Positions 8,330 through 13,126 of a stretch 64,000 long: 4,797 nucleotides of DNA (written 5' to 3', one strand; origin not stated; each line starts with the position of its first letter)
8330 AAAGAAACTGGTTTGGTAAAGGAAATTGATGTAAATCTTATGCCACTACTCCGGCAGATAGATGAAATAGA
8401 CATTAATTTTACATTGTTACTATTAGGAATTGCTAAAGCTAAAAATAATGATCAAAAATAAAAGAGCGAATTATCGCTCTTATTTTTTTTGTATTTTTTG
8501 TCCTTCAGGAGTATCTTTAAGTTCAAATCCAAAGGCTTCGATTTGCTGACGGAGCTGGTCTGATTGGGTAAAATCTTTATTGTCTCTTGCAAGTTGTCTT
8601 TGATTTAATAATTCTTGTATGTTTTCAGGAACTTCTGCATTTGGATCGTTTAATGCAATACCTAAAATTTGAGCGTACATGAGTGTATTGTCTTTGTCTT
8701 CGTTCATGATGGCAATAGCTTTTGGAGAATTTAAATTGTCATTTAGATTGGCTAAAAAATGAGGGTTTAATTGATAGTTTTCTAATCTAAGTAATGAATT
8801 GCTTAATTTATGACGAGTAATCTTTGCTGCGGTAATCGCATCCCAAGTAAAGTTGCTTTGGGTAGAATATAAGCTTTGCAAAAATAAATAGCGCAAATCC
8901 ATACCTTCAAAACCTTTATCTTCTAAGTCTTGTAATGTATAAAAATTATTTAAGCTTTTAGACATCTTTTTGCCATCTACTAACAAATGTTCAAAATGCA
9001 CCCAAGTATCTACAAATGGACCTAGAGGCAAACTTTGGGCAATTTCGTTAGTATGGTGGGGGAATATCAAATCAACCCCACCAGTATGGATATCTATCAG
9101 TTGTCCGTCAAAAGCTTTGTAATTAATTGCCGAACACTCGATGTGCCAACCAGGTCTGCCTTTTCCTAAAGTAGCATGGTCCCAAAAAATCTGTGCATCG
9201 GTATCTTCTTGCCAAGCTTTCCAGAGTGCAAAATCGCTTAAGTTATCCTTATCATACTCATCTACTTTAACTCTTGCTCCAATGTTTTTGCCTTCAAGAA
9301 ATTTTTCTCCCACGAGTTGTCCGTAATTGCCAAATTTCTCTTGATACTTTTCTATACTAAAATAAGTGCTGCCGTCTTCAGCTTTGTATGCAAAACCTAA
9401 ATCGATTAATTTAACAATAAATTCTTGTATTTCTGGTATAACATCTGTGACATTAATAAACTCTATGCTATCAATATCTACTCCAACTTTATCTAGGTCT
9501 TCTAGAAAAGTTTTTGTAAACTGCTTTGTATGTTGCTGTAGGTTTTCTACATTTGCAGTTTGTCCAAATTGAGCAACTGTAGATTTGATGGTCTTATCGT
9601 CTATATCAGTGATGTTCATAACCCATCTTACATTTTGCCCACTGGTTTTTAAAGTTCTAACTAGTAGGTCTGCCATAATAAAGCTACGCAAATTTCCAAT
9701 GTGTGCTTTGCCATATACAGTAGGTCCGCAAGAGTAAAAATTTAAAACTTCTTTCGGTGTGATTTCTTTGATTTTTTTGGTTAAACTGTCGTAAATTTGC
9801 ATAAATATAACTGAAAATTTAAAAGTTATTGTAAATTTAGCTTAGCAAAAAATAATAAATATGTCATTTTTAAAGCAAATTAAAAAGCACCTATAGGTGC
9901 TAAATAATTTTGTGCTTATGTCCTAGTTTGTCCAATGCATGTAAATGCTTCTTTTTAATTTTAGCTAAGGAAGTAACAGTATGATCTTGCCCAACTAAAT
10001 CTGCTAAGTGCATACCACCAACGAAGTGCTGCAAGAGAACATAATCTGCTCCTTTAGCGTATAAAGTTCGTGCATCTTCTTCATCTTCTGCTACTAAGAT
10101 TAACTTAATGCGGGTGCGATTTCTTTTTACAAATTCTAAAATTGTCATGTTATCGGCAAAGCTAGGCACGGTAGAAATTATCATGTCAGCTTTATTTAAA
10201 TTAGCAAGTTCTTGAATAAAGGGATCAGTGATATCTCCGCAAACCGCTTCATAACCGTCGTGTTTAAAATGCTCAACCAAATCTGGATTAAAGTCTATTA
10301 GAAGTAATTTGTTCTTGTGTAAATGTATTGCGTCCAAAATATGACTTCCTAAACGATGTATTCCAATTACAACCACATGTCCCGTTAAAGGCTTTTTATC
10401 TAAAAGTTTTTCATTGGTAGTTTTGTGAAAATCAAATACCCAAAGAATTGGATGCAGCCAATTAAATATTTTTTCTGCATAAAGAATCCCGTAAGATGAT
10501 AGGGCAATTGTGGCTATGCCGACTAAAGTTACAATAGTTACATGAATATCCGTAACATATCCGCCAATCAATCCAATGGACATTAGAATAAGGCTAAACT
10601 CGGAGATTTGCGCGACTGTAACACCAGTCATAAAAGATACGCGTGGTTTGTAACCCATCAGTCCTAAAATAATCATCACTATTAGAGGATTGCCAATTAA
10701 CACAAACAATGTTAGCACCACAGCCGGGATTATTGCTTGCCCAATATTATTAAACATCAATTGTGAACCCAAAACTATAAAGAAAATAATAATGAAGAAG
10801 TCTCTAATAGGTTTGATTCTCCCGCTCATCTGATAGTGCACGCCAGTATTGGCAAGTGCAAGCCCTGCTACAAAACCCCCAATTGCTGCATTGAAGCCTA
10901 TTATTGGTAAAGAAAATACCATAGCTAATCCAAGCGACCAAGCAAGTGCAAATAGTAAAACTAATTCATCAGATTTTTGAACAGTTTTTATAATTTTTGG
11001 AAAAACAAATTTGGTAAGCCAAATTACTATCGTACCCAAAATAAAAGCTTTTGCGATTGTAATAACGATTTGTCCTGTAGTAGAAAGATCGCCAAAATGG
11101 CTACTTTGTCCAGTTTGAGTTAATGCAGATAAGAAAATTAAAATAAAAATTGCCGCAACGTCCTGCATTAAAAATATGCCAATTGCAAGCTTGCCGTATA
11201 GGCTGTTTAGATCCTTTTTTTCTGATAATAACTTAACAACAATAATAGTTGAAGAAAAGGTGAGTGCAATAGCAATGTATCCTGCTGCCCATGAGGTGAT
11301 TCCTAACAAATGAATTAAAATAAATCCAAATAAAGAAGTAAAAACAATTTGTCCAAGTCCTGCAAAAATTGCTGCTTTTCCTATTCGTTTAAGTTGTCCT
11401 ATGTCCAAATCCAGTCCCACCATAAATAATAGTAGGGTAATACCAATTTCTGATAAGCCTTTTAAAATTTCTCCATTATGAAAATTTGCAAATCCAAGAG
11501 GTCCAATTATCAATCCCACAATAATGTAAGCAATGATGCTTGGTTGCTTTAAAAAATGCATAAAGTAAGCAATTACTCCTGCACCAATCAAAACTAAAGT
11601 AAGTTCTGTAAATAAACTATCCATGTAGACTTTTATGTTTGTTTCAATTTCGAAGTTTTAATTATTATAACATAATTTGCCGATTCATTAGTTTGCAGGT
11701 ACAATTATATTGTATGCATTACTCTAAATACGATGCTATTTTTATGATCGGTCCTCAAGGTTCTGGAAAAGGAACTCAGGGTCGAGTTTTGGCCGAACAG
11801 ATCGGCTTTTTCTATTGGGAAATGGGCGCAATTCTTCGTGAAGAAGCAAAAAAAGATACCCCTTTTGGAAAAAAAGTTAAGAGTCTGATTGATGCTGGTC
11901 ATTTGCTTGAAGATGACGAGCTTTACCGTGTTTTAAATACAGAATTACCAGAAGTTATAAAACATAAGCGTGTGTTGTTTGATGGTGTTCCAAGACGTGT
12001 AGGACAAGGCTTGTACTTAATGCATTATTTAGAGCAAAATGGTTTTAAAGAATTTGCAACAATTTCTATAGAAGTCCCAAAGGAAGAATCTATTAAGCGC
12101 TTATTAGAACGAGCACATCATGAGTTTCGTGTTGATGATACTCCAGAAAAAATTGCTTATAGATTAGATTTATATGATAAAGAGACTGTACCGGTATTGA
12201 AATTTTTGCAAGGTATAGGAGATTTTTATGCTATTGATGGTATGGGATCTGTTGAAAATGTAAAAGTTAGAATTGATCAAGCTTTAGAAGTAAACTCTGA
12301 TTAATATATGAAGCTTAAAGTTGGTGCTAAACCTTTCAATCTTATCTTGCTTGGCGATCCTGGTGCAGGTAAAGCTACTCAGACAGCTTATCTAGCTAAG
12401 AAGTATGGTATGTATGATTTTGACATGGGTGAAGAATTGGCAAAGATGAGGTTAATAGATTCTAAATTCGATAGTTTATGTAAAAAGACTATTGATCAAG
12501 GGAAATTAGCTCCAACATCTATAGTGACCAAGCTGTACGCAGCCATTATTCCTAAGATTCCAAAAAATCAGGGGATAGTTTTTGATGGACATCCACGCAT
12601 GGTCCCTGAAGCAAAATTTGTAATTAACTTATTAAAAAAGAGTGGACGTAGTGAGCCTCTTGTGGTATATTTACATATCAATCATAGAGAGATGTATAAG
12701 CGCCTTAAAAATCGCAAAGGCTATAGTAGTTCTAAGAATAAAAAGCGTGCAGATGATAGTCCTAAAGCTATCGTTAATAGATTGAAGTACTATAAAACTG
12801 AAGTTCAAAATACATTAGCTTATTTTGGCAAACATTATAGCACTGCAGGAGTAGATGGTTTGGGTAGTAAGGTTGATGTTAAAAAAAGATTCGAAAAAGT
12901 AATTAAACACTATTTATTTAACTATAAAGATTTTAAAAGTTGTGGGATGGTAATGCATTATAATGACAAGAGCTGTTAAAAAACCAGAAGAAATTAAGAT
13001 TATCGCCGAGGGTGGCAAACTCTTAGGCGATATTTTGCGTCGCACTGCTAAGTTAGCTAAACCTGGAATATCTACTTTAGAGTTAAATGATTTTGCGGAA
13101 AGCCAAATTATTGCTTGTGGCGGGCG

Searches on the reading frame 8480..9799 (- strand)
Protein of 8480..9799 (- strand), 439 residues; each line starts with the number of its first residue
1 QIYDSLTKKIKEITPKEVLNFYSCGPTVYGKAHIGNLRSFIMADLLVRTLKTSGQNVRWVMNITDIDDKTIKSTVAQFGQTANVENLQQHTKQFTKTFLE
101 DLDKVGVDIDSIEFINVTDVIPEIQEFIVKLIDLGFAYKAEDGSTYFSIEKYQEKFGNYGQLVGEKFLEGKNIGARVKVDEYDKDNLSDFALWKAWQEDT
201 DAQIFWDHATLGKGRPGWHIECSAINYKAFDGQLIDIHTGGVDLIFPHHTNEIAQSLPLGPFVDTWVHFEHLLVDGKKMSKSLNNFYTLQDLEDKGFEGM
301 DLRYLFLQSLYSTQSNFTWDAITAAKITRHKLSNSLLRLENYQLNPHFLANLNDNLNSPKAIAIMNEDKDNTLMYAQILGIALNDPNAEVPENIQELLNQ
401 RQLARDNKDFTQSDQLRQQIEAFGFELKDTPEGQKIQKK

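Call 60: search_protein_families(library=pfam, proteins=[window:8480-9799:-], max_evalue=0.001)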
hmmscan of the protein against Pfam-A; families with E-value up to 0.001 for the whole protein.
window:8480-9799:- (439 aa): 5 families
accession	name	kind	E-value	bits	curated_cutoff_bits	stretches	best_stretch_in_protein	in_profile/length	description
PF01406.26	tRNA-synt_1e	-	4.8e-82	276.2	27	1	16-326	7-300/301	tRNA synthetases class I (C) catalytic domain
PF09334.17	tRNA-synt_1g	-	1.6e-12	47.3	20.1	2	28-146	10-122/391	tRNA synthetases class I (M)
PF00133.28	tRNA-synt_1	-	1e-08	34.8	22.7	1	15-141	21-160/414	tRNA synthetases class I (I, L, M and V)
PF01921.24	tRNA-synt_1f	-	7.4e-08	32.1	27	1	15-68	20-72/360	tRNA synthetases class I (K)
PF23493.1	CysS_C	-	5.6e-06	26.8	23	1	389-434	3-48/51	Cysteinyl-tRNA ligase anticodon binding domain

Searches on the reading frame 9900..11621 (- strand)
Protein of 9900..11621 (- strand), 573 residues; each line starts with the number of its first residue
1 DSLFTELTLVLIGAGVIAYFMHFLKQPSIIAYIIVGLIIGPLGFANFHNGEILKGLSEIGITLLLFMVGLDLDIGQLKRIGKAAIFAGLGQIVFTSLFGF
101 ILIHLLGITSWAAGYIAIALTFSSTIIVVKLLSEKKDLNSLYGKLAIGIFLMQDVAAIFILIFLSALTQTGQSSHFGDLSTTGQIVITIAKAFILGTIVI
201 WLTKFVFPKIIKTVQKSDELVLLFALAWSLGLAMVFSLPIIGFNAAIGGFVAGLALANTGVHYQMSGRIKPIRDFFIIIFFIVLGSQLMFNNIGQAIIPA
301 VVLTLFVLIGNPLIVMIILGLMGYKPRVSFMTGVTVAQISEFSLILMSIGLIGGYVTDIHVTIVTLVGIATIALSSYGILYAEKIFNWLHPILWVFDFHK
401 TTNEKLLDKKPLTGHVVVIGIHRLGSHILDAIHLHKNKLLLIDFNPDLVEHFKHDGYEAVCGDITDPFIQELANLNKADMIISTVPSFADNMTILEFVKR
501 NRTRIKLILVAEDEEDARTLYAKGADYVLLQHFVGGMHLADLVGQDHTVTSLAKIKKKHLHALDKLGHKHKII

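Call 60: search_protein_families(library=pfam, proteins=[window:9900-11621:-], max_evalue=0.001)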
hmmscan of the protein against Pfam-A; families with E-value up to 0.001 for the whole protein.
window:9900-11621:- (573 aa): 2 families
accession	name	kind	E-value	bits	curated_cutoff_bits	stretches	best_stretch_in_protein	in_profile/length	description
PF00999.27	Na_H_Exchanger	-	4.4e-51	174.3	26.2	1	16-373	9-363/375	Sodium/hydrogen exchanger, transmembrane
PF02254.24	TrkA_N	-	7.1e-21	75.1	23.8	1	416-529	1-114/116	TrkA-N domain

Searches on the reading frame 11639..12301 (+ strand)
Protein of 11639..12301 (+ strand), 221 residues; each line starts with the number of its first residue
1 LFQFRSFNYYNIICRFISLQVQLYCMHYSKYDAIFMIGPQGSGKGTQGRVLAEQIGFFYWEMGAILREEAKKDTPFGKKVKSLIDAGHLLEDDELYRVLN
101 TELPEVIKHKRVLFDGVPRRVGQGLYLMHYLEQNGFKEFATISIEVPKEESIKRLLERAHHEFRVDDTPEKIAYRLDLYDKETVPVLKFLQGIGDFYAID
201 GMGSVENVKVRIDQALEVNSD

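Call 60: search_protein_families(library=pfam, proteins=[window:11639-12301:+], max_evalue=0.001)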
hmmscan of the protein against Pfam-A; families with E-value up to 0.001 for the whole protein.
window:11639-12301:+ (221 aa): 3 families
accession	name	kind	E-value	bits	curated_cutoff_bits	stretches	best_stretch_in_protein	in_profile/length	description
PF00406.28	ADK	-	1.5e-28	100.2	26.8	1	36-191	1-147/151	Adenylate kinase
PF13207.12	AAA_17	-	1e-17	65.1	27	1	38-172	2-135/136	AAA domain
PF13238.12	AAA_18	-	1.8e-07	32.1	29.4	1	34-162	1-115/128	AAA domain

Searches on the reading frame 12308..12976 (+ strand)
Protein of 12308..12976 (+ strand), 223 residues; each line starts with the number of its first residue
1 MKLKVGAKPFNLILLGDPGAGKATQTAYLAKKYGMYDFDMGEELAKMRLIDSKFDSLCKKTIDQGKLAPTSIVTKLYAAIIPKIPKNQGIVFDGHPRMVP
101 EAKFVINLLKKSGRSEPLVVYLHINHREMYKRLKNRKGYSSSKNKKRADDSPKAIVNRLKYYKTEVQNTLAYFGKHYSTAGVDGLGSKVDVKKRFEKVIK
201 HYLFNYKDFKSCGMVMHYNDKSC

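Call 60: search_protein_families(library=pfam, proteins=[window:12308-12976:+], max_evalue=0.001)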
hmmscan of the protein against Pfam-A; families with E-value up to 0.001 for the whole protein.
window:12308-12976:+ (223 aa): 4 families
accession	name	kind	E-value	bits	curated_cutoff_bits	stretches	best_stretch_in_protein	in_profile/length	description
PF00406.28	ADK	-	1.7e-25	90.3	26.8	1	14-176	1-149/151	Adenylate kinase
PF13207.12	AAA_17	-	6.9e-14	52.7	27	1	15-152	1-132/136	AAA domain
PF13238.12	AAA_18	-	2.3e-06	28.5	29.4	1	13-143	2-117/128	AAA domain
PF01202.28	SKI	-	0.00032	21.3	22.1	0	110-163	83-133/159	Shikimate kinase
